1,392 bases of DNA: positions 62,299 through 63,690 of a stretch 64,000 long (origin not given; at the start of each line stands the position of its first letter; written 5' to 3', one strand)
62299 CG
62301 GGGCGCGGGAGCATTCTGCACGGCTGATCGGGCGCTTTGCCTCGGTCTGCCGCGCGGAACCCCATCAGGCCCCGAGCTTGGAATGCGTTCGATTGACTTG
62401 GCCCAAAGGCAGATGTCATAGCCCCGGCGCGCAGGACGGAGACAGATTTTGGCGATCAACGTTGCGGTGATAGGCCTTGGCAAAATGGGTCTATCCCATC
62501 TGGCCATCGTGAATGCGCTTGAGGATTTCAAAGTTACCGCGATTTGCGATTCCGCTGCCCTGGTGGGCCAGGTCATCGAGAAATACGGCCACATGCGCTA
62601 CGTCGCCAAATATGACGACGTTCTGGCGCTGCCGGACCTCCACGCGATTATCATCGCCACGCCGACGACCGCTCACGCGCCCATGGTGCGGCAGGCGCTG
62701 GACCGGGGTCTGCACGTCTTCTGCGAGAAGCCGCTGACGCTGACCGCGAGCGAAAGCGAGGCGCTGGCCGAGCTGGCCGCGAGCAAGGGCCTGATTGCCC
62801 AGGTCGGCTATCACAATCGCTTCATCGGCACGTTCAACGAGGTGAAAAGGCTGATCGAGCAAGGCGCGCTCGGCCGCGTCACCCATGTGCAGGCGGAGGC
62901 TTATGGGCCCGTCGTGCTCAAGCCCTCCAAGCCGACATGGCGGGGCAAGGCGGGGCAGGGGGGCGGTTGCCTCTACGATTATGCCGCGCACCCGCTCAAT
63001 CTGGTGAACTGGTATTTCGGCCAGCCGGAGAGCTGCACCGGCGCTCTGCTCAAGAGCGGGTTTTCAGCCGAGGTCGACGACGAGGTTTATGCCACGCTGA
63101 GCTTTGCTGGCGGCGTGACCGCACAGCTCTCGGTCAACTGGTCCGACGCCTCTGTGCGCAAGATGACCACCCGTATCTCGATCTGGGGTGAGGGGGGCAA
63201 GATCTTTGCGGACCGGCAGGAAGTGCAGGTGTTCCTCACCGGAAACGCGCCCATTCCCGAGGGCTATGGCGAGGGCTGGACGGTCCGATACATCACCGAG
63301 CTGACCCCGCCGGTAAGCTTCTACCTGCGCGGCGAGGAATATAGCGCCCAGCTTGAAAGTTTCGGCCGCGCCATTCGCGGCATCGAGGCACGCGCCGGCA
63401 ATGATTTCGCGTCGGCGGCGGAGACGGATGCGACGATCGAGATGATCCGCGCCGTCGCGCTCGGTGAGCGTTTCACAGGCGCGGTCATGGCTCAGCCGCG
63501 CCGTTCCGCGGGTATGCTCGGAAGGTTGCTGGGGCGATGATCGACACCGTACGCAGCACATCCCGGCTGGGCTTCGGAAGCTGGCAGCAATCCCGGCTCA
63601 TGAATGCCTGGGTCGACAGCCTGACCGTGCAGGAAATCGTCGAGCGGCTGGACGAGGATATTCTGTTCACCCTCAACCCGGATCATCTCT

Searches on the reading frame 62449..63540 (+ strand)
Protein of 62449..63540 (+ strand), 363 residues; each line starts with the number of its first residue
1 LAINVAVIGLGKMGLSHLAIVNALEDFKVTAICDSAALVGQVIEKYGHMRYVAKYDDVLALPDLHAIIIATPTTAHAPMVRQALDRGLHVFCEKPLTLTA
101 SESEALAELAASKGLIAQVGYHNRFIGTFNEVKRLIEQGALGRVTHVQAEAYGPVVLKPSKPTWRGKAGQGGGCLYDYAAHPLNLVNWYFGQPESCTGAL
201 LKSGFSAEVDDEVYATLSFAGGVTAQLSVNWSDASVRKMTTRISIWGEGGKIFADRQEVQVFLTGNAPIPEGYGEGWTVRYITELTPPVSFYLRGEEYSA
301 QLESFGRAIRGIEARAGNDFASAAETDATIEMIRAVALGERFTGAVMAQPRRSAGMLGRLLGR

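Call 94: search_protein_families(library=pfam, proteins=[window:62449-63540:+], max_evalue=0.01)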
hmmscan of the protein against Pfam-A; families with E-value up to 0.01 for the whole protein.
window:62449-63540:+ (363 aa): 3 families
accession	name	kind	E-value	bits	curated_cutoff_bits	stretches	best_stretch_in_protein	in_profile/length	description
PF01408.29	GFO_IDH_MocA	-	2.4e-27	96.4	24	1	3-121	1-120/120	Oxidoreductase family, NAD-binding Rossmann fold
PF22725.1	GFO_IDH_MocA_C3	-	1.7e-26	93.1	27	1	129-252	1-123/124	GFO/IDH/MocA C-terminal domain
PF02894.22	GFO_IDH_MocA_C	-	9.6e-17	61.9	22.9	1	133-259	1-134/218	Oxidoreductase family, C-terminal alpha/beta domain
